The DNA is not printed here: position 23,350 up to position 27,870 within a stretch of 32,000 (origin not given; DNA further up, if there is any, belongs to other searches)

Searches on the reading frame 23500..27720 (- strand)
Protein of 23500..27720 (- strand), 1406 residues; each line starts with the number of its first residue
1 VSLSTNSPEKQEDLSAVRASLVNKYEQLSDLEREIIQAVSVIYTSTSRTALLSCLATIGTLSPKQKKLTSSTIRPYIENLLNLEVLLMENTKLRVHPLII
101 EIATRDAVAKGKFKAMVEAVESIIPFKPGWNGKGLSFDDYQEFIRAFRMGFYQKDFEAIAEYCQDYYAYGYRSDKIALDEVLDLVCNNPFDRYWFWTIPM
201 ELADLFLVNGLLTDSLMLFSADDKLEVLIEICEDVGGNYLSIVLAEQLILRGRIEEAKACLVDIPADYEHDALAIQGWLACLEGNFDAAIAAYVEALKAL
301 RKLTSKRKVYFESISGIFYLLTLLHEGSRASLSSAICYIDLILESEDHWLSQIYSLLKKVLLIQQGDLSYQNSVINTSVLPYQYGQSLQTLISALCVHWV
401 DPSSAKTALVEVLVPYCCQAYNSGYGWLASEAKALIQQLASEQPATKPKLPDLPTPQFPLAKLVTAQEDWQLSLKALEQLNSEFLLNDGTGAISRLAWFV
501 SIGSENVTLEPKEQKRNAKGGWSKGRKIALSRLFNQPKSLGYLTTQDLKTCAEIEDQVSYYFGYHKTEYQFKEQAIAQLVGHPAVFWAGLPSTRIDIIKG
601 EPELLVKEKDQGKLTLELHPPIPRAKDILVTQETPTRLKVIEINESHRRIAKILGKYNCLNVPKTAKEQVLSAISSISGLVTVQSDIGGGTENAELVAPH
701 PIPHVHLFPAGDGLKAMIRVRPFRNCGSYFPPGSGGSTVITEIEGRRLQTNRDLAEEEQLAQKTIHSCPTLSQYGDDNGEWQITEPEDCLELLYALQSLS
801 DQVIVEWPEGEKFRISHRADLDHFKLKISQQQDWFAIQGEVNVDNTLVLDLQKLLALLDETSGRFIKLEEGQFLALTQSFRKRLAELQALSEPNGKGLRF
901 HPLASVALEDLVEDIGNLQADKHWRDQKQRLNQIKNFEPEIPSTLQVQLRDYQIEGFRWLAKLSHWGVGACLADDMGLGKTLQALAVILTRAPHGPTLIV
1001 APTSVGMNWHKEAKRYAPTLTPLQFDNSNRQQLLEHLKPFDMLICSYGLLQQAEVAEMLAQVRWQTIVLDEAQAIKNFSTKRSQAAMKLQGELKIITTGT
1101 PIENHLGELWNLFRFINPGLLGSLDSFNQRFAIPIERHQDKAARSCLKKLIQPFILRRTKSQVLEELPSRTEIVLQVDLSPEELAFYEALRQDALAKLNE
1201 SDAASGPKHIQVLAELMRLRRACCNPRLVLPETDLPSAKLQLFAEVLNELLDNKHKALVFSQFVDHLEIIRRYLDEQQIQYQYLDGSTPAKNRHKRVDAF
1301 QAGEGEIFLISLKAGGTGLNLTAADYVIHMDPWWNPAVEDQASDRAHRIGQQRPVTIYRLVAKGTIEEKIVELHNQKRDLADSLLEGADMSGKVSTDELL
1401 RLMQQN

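Call 42: search_protein_families(library=pfam, proteins=[window:23500-27720:-], max_evalue=0.01)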
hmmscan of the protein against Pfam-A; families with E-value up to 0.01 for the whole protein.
window:23500-27720:- (1406 aa): 4 families
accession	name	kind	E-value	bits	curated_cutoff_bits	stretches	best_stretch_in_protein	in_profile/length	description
PF00176.29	SNF2-rel_dom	-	1.6e-66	224.8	24.9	1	952-1228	1-290/290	SNF2-related domain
PF00271.37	Helicase_C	-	6.9e-26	91.1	23.5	1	1245-1350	4-110/110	Helicase conserved C-terminal domain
PF08455.15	SNF2_assoc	-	0.00062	19.2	27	1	749-942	179-373/373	Bacterial SNF2 helicase associated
PF11496.14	HDA2-3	-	0.0071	16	27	0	1237-1374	89-233/278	Class II histone deacetylase complex subunits 2 and 3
